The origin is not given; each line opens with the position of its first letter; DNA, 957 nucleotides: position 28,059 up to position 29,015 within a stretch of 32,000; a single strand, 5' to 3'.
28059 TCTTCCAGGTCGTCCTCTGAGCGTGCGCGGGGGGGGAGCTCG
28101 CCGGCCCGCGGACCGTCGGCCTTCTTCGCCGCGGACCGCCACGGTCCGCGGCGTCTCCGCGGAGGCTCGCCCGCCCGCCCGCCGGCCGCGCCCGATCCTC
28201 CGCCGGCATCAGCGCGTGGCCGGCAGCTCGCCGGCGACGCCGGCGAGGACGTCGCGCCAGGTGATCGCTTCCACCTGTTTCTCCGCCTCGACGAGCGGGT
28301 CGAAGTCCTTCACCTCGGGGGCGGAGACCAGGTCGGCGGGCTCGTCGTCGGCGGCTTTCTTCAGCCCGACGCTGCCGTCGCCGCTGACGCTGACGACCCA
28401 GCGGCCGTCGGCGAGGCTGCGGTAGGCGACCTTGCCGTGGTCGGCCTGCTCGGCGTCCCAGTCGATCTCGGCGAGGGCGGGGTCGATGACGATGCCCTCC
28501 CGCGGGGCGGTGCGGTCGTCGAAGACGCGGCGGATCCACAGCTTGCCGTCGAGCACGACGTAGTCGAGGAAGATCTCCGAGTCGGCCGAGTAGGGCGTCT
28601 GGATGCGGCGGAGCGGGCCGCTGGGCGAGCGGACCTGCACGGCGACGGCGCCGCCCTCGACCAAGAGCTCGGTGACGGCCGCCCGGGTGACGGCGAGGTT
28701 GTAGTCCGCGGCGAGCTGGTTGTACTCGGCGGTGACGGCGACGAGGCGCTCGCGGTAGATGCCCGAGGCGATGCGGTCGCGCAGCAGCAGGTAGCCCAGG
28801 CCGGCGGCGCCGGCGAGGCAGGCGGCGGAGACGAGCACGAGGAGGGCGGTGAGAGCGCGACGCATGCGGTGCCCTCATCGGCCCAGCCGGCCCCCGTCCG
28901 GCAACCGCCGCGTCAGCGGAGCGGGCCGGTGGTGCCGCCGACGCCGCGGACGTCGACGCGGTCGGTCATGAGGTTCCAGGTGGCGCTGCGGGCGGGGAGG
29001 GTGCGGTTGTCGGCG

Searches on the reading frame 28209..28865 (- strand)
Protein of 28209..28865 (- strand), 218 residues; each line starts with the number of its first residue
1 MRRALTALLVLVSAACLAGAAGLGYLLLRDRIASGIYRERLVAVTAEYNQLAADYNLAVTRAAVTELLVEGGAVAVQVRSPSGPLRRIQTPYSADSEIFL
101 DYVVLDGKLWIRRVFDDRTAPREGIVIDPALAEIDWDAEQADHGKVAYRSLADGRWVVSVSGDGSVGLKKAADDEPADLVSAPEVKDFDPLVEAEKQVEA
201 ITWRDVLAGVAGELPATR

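Call 14: search_protein_families(library=pfam, proteins=[window:28209-28865:-], max_evalue=0.01)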
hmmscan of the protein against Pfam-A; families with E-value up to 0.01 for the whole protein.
window:28209-28865:- (218 aa): 0 families

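Call 20: find_homologous_proteins(query=window:28209-28865:-, max_evalue=0.001)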
Query window:28209-28865:- (218 aa): 260 proteins with E <= 0.001 among 5079 candidates; the best 120 are listed.
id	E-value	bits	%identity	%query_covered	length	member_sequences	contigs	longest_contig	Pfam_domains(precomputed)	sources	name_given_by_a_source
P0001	2.2e-133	460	100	100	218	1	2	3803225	-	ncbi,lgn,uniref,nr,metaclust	ncbi:hypothetical protein [Phycisphaera mikurensis]|uniref:Uncharacterized protein n=1 Tax=Phycispha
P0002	6.4e-110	384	84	99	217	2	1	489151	-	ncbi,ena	-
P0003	5.3e-105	368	83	97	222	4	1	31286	-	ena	-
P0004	2.3e-103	362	81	97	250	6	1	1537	-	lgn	-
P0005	2.6e-67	244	59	85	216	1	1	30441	-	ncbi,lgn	ncbi:MAG: hypothetical protein AAF916_03825 [Planctomycetota bacterium]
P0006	1.3e-66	242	59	87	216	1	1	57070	-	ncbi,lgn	ncbi:MAG: hypothetical protein AAGF84_04980 [Planctomycetota bacterium]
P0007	4.1e-66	241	58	85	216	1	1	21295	-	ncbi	ncbi:MAG: hypothetical protein AAGH92_01975 [Planctomycetota bacterium]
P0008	5.1e-66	240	58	85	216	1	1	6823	-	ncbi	ncbi:MAG: hypothetical protein AAF663_03225 [Planctomycetota bacterium]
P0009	8.5e-66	240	54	97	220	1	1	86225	-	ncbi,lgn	-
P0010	6.4e-65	237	57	86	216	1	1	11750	-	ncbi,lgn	ncbi:MAG: hypothetical protein AAF328_09420 [Planctomycetota bacterium]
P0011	2.3e-63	232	53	96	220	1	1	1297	-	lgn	-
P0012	3.0e-63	231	55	91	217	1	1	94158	-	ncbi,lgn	ncbi:MAG: hypothetical protein AAGE65_00835 [Planctomycetota bacterium]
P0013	1.4e-61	226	57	85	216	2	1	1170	-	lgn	-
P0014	1.7e-61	226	53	87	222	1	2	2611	-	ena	-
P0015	7.3e-61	223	55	95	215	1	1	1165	-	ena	-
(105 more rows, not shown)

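Call 22: find_encoding_contigs(protein=P0002, flank=10000, max_places=4)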
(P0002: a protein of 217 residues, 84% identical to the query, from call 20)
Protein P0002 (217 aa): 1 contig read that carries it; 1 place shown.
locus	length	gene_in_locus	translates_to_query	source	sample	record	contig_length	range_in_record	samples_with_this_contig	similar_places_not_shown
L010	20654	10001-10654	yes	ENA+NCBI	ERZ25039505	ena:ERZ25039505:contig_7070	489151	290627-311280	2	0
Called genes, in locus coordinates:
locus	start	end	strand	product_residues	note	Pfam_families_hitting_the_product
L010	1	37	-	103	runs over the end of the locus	PF02119:FlgI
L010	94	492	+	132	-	-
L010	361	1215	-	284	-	-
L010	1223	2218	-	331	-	PF04371:PAD_porph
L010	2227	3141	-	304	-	PF00795:CN_hydrolase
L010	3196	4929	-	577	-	PF00370:FGGY_N, PF02782:FGGY_C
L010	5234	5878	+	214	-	PF02585:PIG-L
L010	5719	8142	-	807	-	PF07584:BatA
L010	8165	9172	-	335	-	PF01882:DUF58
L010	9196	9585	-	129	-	PF01850:PIN, PF13470:PIN_3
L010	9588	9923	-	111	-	PF19891:DUF6364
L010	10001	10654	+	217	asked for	-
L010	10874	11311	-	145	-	PF11075:DUF2780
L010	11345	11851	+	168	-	PF12867:DinB_2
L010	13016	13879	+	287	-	PF08501:Shikimate_dh_N, PF01488:Shikimate_DH, PF03807:F420_oxidored (weak), PF18317:SDH_C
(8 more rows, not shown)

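Call 23: find_encoding_contigs(protein=P0003, flank=10000, max_places=4)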
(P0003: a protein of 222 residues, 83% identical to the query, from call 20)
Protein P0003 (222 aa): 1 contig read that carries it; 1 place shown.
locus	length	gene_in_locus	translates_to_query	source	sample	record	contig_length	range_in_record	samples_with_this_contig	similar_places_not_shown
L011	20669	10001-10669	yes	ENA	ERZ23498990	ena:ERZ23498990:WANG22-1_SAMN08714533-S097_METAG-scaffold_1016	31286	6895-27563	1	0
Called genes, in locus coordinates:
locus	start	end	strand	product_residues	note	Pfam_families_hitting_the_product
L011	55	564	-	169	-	PF02075:RuvC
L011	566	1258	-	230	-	PF02397:Bac_transf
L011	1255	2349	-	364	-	PF13439:Glyco_transf_4, PF20706:GT4-conflict (weak), PF00534:Glycos_transf_1, PF13692:Glyco_trans_1_4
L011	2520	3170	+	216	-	PF13580:SIS_2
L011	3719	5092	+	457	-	PF00696:AA_kinase, PF13840:ACT_7 (weak), PF01842:ACT, PF22468:ACT_9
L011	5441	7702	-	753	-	PF07584:BatA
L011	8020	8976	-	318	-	PF01882:DUF58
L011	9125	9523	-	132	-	PF13470:PIN_3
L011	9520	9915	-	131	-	PF19891:DUF6364 (faint)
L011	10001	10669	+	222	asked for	-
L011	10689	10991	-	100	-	PF00381:PTS-HPr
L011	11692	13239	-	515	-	PF02881:SRP54_N, PF13191:AAA_16 (weak), PF00448:SRP54, PF01656:CbiA, PF13401:AAA_22 (weak), PF02978:SRP_SPB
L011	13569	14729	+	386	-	PF00154:RecA_N, PF06745:ATPase (faint), PF08423:Rad51, PF27531:MT3502_N (weak), PF21096:RecA_C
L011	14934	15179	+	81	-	-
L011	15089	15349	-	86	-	-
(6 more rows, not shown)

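Call 56: search_protein_families(library=ncbifam, proteins=[window:28209-28865:-], max_evalue=0.01)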
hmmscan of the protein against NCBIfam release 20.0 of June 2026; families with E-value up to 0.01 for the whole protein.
window:28209-28865:- (218 aa): 0 families
